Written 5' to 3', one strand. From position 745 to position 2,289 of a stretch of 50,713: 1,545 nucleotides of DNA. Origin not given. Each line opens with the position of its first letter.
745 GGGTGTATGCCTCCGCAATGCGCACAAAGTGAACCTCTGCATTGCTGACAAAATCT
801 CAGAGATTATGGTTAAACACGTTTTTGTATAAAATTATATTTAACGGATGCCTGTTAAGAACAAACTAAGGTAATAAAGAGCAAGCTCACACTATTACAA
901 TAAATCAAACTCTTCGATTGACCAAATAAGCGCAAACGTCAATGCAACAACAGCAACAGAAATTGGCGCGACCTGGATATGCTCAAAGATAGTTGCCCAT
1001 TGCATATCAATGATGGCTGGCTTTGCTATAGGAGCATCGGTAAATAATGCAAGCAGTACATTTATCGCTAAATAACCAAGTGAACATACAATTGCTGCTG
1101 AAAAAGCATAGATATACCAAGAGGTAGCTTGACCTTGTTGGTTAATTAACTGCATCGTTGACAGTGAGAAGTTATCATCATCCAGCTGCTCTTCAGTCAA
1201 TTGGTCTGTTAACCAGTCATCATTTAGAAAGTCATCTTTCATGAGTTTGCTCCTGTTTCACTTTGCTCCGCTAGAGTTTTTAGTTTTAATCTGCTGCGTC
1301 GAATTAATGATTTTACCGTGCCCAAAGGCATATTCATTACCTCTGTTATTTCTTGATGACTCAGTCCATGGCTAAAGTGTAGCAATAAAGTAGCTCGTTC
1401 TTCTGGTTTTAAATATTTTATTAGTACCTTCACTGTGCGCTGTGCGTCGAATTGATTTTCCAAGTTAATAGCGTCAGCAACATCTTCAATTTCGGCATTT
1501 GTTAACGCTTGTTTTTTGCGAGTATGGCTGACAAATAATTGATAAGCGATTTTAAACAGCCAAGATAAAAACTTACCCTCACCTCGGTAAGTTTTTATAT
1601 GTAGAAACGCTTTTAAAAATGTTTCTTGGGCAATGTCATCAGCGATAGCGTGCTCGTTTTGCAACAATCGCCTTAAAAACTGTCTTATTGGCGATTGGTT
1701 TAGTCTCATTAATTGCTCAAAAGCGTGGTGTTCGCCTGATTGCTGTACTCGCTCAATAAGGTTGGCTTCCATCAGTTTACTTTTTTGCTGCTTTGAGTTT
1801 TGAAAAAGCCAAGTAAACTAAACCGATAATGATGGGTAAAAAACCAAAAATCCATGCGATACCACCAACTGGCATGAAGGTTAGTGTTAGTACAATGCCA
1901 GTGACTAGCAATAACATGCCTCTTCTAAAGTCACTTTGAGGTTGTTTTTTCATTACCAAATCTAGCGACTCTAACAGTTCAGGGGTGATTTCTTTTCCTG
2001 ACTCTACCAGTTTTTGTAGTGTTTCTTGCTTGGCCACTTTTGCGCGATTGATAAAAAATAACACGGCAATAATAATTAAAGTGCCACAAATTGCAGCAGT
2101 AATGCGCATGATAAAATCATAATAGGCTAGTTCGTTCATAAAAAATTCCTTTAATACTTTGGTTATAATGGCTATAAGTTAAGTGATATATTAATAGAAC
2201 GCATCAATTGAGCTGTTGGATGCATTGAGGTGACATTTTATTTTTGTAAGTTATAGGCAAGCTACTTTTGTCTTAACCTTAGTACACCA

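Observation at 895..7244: Mirror-image duplicated modules: serine-hydrolase-TPR / membrane protein / ECF sigma, sharing one 30-nt ECF-type promoter motif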

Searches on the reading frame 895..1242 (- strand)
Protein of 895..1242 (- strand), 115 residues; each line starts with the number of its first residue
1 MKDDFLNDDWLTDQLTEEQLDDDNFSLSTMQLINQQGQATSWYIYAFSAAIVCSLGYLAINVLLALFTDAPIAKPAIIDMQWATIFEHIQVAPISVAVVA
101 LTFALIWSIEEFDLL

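Call 8: search_protein_families(library=pfam, proteins=[window:895-1242:-], max_evalue=0.01)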
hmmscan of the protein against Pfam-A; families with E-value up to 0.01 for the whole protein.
window:895-1242:- (115 aa): 0 families

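Call 49: search_protein_families(library=pfam, proteins=[window:895-1242:-], max_evalue=10)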
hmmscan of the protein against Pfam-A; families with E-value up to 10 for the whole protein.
window:895-1242:- (115 aa): 1 family
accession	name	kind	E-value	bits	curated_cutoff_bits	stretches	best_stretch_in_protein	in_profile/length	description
PF14017.11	DUF4233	-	0.03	15.1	27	1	43-108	32-92/107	Protein of unknown function (DUF4233)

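Call 50: search_protein_families(library=ncbifam, proteins=[window:895-1242:-], max_evalue=0.01)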
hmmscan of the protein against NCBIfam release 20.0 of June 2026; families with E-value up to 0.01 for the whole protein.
window:895-1242:- (115 aa): 1 family
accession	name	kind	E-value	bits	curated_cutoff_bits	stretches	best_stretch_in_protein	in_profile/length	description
NF004380.0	PRK05740.2-6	equivalog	0.0079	16.1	194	0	50-110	50-109/123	preprotein translocase subunit SecE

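Call 61: search_protein_families(library=pfam, alignment_id=A5, max_evalue=1)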
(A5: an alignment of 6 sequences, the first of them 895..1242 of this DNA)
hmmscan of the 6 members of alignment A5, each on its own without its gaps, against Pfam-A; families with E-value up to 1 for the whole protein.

A. member 1, window:895-1242:- (115 aa): 1 family
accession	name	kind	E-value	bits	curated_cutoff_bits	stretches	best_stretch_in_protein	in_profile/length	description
PF14017.11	DUF4233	-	0.03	15.1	27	1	43-108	32-92/107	Protein of unknown function (DUF4233)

B. families by the number of members that match (of 6 scanned): 9 families
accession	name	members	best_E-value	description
PF07787.17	TMEM43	1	0.0019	Transmembrane protein 43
PF16479.10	DUF5056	1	0.0027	Domain of unknown function (DUF5056)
PF06432.16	GPI2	1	0.0065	Phosphatidylinositol N-acetylglucosaminyltransferase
PF17280.7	DUF5345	1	0.017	Family of unknown function (DUF5345)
PF14017.11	DUF4233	1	0.03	Protein of unknown function (DUF4233)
PF24357.1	TMD0_ABC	1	0.039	ABC transporter TMD0 domain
PF14715.11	FixP_N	1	0.044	N-terminal domain of cytochrome oxidase-cbb3, FixP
PF00122.25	E1-E2_ATPase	1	0.066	E1-E2 ATPase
PF19546.4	DUF6070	1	0.072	Family of unknown function (DUF6070)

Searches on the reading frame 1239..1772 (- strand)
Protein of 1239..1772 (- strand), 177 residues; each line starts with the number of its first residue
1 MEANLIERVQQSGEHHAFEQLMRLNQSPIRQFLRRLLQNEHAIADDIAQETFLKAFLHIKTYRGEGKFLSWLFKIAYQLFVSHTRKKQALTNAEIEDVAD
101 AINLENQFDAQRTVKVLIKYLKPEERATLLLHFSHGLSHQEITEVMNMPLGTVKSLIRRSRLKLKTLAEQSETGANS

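Call 8: search_protein_families(library=pfam, proteins=[window:1239-1772:-], max_evalue=0.01)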
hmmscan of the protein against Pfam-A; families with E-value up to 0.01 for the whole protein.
window:1239-1772:- (177 aa): 6 families
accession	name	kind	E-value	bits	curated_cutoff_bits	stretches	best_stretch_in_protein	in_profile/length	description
PF04542.20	Sigma70_r2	-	1e-13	51.3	24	1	21-88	1-69/71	Sigma-70 region 2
PF08281.18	Sigma70_r4_2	-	1.1e-11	44.7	25.7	1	116-164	6-54/54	Sigma-70, region 4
PF04545.22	Sigma70_r4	-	3.9e-10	39.5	24.1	1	119-165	3-49/50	Sigma-70, region 4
PF07638.17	Sigma70_ECF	-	5.5e-07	30.1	21.1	1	4-164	6-179/185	ECF sigma factor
PF13384.12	HTH_23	-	0.00094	19.4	24.6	1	122-160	3-41/50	Homeodomain-like domain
PF19355.4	DUF5932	-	0.0015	18.8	23.7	1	113-173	24-83/111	Family of unknown function (DUF5932)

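Call 38: find_homologous_proteins(query=window:1239-1772:-, max_evalue=1e-15)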
Query window:1239-1772:- (177 aa): 345 proteins with E <= 1e-15 among 689 candidates; the best 120 are listed.
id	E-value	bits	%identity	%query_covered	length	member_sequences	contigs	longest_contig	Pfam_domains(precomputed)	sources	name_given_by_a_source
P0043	4.2e-107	373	99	100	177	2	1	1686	PF07638.18,PF04545.23,PF04542.21,PF08281.19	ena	-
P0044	6.6e-91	320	82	100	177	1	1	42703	PF07638.18,PF04545.23,PF04542.21,PF08281.19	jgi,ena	-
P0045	1.0e-89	316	84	98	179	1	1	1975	PF04545.23,PF04542.21,PF08281.19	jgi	jgi:RNA polymerase sigma-70 factor (ECF subfamily)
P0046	1.6e-86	306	82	98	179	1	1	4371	PF04545.23,PF04542.21,PF08281.19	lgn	-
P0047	1.3e-83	297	90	87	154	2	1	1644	PF04545.23,PF04542.21,PF08281.19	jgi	-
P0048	2.6e-75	270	73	99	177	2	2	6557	PF04545.23,PF04542.21,PF08281.19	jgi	-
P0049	2.9e-70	253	69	98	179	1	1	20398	PF04545.23,PF04542.21,PF08281.19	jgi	jgi:RNA polymerase sigma-70 factor (ECF subfamily)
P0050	2.6e-69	250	69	98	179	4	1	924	PF04545.23,PF04542.21,PF08281.19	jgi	jgi:RNA polymerase sigma-70 factor (ECF subfamily)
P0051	8.3e-69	248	69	98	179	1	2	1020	PF04545.23,PF04542.21,PF08281.19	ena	-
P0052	2.0e-68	247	68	98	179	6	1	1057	PF04545.23,PF04542.21,PF08281.19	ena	-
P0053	2.0e-68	247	70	98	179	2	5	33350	PF04545.23,PF04542.21,PF08281.19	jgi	-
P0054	2.0e-68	247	69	98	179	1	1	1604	PF04545.23,PF04542.21,PF08281.19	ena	-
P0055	4.6e-68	246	68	98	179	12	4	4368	PF04545.23,PF04542.21,PF08281.19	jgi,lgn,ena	jgi:RNA polymerase sigma-70 factor (ECF subfamily)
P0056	9.3e-68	245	68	98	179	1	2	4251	PF04545.23,PF04542.21,PF08281.19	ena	-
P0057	1.3e-67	245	68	98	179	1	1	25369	PF04545.23,PF04542.21,PF08281.19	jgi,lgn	jgi:RNA polymerase sigma-70 factor (ECF subfamily)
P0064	6.1e-66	239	69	95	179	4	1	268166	PF04545.23,PF04542.21,PF08281.19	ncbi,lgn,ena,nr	ncbi:MAG: RNA polymerase sigma factor [Colwellia sp.]|nr:RNA polymerase sigma factor [Colwellia sp.]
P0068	7.0e-64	232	62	99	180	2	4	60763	PF04545.23,PF04542.21,PF08281.19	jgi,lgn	jgi:RNA polymerase sigma-70 factor (ECF subfamily)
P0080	2.5e-46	175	52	93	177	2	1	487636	PF04545.23,PF04542.21,PF08281.19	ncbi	ncbi:RNA polymerase sigma factor [Thalassotalea fusca]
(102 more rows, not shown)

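Call 39: find_encoding_contigs(protein=P0064, flank=6000, max_places=1)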
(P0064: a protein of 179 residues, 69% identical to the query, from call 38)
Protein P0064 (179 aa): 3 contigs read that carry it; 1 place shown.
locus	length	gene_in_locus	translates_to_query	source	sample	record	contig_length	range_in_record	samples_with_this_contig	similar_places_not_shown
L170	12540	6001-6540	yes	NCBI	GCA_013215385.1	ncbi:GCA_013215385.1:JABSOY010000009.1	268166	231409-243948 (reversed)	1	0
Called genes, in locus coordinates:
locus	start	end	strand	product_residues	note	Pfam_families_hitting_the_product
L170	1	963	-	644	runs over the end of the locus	PF00989:PAS (weak), PF02518:HATPase_c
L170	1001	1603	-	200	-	-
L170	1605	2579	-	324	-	-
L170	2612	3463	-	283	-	PF00072:Response_reg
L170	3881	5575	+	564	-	PF00144:Beta-lactamase, PF13424:TPR_12 (faint)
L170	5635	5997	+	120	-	PF19762:DUF6249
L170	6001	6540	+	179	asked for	PF04542:Sigma70_r2, PF08281:Sigma70_r4_2, PF04545:Sigma70_r4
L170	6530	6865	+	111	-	-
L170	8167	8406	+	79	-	-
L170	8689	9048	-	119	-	PF00072:Response_reg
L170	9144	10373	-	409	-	PF00563:EAL, PF08668:HDOD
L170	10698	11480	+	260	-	-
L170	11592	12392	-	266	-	PF00990:GGDEF, PF22335:Cas10-Cmr2_palm2 (weak)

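Call 40: find_encoding_contigs(protein=P0068, flank=6000, max_places=1)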
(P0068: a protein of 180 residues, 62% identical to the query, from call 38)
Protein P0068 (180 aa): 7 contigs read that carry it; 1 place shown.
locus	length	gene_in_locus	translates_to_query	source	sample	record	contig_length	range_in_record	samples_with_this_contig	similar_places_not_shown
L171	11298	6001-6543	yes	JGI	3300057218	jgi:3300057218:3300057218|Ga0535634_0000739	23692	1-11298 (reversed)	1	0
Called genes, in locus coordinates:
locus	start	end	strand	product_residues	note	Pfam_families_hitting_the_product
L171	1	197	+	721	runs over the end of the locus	PF02897:Peptidase_S9_N, PF00326:Peptidase_S9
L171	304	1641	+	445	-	PF01323:DSBA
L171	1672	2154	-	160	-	PF00072:Response_reg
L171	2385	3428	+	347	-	PF03486:HI0933_like (faint), PF07992:Pyr_redox_2, PF13738:Pyr_redox_3, PF13434:Lys_Orn_oxgnase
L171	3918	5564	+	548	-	PF00144:Beta-lactamase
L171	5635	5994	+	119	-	PF19762:DUF6249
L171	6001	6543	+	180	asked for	PF04542:Sigma70_r2, PF08281:Sigma70_r4_2, PF04545:Sigma70_r4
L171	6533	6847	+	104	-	-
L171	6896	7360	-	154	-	PF12893:Lumazine_bd_2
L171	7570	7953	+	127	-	PF00903:Glyoxalase, PF22677:Ble-like_N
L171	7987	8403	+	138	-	PF04828:GFA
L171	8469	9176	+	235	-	PF08220:HTH_DeoR (weak), PF08279:HTH_11, PF13280:WYL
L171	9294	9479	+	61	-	-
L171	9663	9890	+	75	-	PF01752:Peptidase_M9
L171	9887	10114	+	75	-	PF01752:Peptidase_M9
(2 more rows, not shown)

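Call 41: find_encoding_contigs(protein=P0080, flank=6000, max_places=1)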
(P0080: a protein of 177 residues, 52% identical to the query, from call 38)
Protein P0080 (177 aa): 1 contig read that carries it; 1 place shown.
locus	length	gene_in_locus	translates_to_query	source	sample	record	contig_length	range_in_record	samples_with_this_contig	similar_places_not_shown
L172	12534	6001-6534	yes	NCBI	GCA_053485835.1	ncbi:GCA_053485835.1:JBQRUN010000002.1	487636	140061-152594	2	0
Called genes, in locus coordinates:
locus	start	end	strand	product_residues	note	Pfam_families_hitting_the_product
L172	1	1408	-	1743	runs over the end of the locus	PF12458:DUF3686, PF13401:AAA_22 (faint), PF25472:DUF7902, PF00004:AAA, PF07728:AAA_5 (weak)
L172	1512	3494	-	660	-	-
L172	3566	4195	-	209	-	-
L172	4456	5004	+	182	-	PF13453:Zn_ribbon_TFIIB (weak)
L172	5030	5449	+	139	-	-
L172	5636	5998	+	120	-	PF19762:DUF6249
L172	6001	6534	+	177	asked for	PF04542:Sigma70_r2, PF08281:Sigma70_r4_2, PF04545:Sigma70_r4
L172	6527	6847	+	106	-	-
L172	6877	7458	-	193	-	PF00440:TetR_N, PF16925:TetR_C_13, PF21993:TetR_C_13_2 (faint)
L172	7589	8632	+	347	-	PF00724:Oxidored_FMN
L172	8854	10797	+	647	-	PF02743:dCache_1, PF00672:HAMP, PF00015:MCPsignal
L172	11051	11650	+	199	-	PF04403:PqiA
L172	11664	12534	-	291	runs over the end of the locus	PF04397:LytTR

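Call 42: find_encoding_contigs(protein=P0049, flank=6000, max_places=1)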
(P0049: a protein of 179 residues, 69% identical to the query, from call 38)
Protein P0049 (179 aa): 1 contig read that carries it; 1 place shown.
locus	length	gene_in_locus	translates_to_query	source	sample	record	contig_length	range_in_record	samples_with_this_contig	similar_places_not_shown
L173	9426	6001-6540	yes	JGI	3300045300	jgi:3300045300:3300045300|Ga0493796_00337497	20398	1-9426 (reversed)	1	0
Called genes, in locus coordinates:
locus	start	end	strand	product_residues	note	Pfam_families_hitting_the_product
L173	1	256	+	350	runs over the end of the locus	PF00165:HTH_AraC (faint), PF12833:HTH_18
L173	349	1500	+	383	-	PF12893:Lumazine_bd_2, PF01965:DJ-1_PfpI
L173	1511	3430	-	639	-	PF00989:PAS (weak), PF02518:HATPase_c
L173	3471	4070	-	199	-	-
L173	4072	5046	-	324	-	-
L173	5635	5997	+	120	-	PF19762:DUF6249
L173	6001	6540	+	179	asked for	PF04542:Sigma70_r2, PF04545:Sigma70_r4, PF08281:Sigma70_r4_2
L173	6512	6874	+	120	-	-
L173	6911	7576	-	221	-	PF12804:NTP_transf_3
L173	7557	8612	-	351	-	PF02625:XdhC_CoxI, PF13478:XdhC_C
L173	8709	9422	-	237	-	PF20256:MoCoBD_2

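Call 49: search_protein_families(library=pfam, proteins=[L170:6530-6865:+, L172:6527-6847:+], max_evalue=10)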
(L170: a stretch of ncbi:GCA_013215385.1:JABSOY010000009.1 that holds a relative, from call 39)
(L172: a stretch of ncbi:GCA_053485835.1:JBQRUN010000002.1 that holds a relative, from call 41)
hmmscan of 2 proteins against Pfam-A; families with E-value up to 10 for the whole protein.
L170:6530-6865:+ (111 aa): 0 families

L172:6527-6847:+ (106 aa): 6 families
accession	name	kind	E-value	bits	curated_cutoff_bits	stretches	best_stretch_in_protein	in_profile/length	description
PF07787.17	TMEM43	-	0.0019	18.1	23.3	1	29-99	169-240/250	Transmembrane protein 43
PF16479.10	DUF5056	-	0.0027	18.4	28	1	13-66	11-64/93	Domain of unknown function (DUF5056)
PF06432.16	GPI2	-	0.0065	16.5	24.4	1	17-98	8-89/270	Phosphatidylinositol N-acetylglucosaminyltransferase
PF17280.7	DUF5345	-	0.017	15.7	27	1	13-67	10-63/77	Family of unknown function (DUF5345)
PF24357.1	TMD0_ABC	-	0.039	14.5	27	1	27-103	42-116/159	ABC transporter TMD0 domain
PF00122.25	E1-E2_ATPase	-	0.066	13.2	28.1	1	27-101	99-169/181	E1-E2 ATPase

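Call 50: search_protein_families(library=ncbifam, proteins=[window:1239-1772:-], max_evalue=0.01)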
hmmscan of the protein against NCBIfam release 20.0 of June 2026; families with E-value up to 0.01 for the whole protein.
window:1239-1772:- (177 aa): 92 families (the best 25 are shown)
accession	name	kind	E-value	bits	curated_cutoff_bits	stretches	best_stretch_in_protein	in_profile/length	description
NF007216.0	PRK09638.1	equivalog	4.4e-31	108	194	1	2-160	5-166/180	RNA polymerase sigma factor SigY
NF007223.0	PRK09641.1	equivalog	9.5e-27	94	209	1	3-166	6-182/187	RNA polymerase sigma factor SigW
TIGR02948.1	SigW_bacill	equivalog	1.2e-25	90.7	243.1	2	5-109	8-111/187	RNA polymerase sigma factor SigW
TIGR02950.1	SigM_subfam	subfamily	2e-25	89.5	147.95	1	19-168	3-158/159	RNA polymerase sigma factor, SigM family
TIGR02939.1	RpoE_Sigma70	equivalog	1.2e-24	87.4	236.15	1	3-162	8-180/190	RNA polymerase sigma factor RpoE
NF007226.0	PRK09644.1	equivalog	1.2e-24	87.3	199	1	29-171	14-160/166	RNA polymerase sigma factor SigM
NF009171.0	PRK12518.1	equivalog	1e-23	84.1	208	1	2-170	14-186/191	RNA polymerase sigma factor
NF009166.1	PRK12513.1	equivalog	1.4e-23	83.6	206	1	5-169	12-188/193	RNA polymerase sigma factor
NF004113.0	PRK05602.1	equivalog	1.9e-23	83.2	208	1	3-172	33-205/211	RNA polymerase sigma factor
NF007222.0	PRK09640.1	equivalog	2.4e-23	82.6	194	1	3-169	11-184/188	RNA polymerase sigma factor SigX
NF007215.0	PRK09637.1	equivalog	1.3e-22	80.6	212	1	20-168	5-154/181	RNA polymerase sigma factor SigZ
TIGR02937.1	sigma70-ECF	superfamily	4.1e-22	78.6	42.9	1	16-166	1-163/165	sigma-70 family RNA polymerase sigma factor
TIGR02954.1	Sig70_famx3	hypoth_equivalog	7.5e-22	77.9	188.5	1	5-169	6-168/170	RNA polymerase sigma-70 factor, TIGR02954 family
TIGR02983.1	SigE-fam_strep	subfamily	2.3e-21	76.4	141.55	1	12-170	2-160/162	SigE family RNA polymerase sigma factor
TIGR02959.1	SigZ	equivalog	9.4e-21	74.4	168.65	1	27-168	6-148/170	RNA polymerase sigma factor SigZ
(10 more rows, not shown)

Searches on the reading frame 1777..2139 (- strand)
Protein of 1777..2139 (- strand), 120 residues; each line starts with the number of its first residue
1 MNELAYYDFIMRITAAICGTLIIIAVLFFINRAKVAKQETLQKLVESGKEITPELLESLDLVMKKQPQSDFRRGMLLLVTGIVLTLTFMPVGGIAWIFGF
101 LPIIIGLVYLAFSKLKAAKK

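Call 8: search_protein_families(library=pfam, proteins=[window:1777-2139:-], max_evalue=0.01)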
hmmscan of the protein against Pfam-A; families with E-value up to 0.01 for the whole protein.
window:1777-2139:- (120 aa): 1 family
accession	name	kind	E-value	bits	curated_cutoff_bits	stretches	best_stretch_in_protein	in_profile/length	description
PF19762.4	DUF6249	-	1.5e-11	44.6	33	1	17-115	5-102/104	Domain of unknown function (DUF6249)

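Call 50: search_protein_families(library=ncbifam, proteins=[window:1777-2139:-], max_evalue=0.01)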
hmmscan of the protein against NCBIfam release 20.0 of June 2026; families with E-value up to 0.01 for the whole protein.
window:1777-2139:- (120 aa): 0 families
